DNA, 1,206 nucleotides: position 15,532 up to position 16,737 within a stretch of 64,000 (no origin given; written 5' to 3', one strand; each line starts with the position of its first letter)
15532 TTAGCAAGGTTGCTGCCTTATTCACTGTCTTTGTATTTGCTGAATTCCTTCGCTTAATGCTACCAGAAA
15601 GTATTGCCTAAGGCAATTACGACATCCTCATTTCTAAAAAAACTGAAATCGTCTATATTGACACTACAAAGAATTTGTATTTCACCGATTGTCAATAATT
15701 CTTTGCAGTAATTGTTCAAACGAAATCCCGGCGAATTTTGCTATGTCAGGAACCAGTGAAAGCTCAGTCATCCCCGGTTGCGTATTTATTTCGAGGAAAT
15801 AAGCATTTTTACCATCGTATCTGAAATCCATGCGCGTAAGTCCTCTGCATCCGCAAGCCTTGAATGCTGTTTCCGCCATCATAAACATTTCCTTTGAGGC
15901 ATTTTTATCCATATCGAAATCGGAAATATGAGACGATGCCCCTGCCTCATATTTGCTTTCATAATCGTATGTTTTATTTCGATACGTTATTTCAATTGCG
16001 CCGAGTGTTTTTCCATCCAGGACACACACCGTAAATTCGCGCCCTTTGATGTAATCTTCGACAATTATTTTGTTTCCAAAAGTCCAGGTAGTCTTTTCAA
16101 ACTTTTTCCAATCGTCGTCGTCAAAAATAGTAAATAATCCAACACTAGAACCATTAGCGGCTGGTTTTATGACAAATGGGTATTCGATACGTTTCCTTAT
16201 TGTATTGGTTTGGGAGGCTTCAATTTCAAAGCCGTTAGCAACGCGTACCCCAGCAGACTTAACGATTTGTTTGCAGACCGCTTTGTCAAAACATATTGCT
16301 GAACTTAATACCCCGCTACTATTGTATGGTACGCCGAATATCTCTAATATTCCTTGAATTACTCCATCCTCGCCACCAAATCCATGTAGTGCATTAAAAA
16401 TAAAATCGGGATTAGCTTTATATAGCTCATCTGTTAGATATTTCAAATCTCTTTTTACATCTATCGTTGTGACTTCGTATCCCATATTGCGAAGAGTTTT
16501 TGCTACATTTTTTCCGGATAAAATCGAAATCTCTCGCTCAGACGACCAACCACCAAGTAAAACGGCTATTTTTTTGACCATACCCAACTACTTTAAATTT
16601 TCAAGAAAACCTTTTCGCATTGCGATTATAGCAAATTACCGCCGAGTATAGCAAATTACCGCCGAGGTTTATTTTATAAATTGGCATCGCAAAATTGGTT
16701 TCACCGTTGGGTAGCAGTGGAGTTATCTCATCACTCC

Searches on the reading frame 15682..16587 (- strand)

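Call 31: search_protein_families(library=pfam, max_evalue=0.001, proteins=[window:15682-16587:-])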
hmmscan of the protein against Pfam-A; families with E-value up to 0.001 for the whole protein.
window:15682-16587:- (301 aa): 7 families
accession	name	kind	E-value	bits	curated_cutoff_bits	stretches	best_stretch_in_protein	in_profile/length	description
PF07478.18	Dala_Dala_lig_C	-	7e-44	150.2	24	1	121-298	22-203/204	D-ala D-ala ligase C-terminus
PF01820.27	Dala_Dala_lig_N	-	4.2e-21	76.1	34.6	2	6-54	1-49/121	D-ala D-ala ligase N-terminus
PF02655.19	ATP-grasp_3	-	5.8e-08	33.4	23.2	1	101-270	3-156/160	ATP-grasp domain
PF02786.22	CPSase_L_D2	-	2.5e-07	30.8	19.8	1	101-269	1-178/211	Carbamoyl-phosphate synthase L chain, ATP binding domain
PF13535.11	ATP-grasp_4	-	3.9e-07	30.3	27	1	134-190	1-71/160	ATP-grasp domain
PF15632.11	ATPgrasp_Ter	-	2.9e-05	24.3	29.1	1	173-271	4-86/131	ATP-grasp in the biosynthetic pathway with Ter operon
PF02222.28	ATP-grasp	-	8.4e-05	22.7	27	1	108-255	2-147/179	ATP-grasp domain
